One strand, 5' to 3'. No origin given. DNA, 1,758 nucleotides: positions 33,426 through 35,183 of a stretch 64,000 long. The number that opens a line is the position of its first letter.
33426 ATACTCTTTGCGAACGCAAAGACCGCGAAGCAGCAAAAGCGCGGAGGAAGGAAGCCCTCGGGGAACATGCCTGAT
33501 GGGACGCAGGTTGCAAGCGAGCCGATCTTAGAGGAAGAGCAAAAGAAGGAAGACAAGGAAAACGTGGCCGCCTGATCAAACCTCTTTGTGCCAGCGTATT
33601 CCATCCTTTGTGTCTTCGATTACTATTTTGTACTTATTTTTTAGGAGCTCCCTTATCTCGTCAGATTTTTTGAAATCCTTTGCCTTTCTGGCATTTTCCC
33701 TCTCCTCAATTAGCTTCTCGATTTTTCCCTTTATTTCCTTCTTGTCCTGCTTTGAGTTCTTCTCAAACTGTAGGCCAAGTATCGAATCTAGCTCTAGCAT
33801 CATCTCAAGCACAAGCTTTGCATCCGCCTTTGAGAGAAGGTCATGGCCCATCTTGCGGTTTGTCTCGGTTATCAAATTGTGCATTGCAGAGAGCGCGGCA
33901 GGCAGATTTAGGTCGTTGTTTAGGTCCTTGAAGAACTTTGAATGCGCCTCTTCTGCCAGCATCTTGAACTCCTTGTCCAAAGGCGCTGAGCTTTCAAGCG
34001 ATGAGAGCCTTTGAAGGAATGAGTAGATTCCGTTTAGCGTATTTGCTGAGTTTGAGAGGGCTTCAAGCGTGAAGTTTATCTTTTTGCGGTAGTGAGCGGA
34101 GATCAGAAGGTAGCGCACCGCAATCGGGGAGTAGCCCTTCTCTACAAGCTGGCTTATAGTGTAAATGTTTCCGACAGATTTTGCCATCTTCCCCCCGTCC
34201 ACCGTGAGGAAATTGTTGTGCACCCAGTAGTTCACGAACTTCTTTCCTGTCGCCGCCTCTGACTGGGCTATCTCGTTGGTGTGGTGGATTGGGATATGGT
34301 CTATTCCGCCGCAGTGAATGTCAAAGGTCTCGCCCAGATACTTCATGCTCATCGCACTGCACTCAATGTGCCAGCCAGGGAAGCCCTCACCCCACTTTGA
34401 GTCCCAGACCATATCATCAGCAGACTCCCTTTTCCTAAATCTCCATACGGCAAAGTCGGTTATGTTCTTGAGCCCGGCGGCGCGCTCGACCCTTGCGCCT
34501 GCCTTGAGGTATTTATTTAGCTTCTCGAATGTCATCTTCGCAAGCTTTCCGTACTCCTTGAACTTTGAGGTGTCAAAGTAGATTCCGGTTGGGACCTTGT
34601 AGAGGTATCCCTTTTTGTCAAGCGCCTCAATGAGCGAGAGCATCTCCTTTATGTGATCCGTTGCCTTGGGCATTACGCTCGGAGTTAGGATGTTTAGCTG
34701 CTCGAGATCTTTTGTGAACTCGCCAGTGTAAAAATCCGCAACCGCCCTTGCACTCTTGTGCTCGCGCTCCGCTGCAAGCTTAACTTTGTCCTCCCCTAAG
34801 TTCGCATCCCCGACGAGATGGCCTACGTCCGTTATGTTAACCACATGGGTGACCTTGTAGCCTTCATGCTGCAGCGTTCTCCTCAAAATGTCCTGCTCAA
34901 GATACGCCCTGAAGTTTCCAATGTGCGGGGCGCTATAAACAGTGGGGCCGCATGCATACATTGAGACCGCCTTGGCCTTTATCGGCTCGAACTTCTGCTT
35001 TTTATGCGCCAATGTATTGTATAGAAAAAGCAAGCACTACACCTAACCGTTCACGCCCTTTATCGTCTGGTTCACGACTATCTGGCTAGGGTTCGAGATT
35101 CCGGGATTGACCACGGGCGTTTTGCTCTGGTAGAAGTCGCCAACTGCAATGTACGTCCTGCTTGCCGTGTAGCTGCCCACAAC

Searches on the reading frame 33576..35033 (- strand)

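Call 7: search_protein_families(library=pfam, proteins=[window:33576-35033:-], max_evalue=0.01)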
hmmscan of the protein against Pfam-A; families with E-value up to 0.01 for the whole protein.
window:33576-35033:- (485 aa): 6 families
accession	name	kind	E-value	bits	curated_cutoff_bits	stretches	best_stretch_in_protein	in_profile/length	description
PF01406.26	tRNA-synt_1e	-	7.9e-97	324.7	27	1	15-329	2-299/301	tRNA synthetases class I (C) catalytic domain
PF09334.17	tRNA-synt_1g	-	6.6e-14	51.9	20.1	2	250-332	295-377/391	tRNA synthetases class I (M)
PF01921.24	tRNA-synt_1f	-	2.1e-07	30.6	27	0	20-70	20-70/360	tRNA synthetases class I (K)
PF09190.17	DALR_2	-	6.5e-07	30.2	22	1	366-423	1-56/57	DALR domain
PF00133.28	tRNA-synt_1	-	2.1e-06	27.2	22.7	1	238-321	330-413/414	tRNA synthetases class I (I, L, M and V)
PF23493.1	CysS_C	-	0.00036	21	23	1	434-481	4-50/51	Cysteinyl-tRNA ligase anticodon binding domain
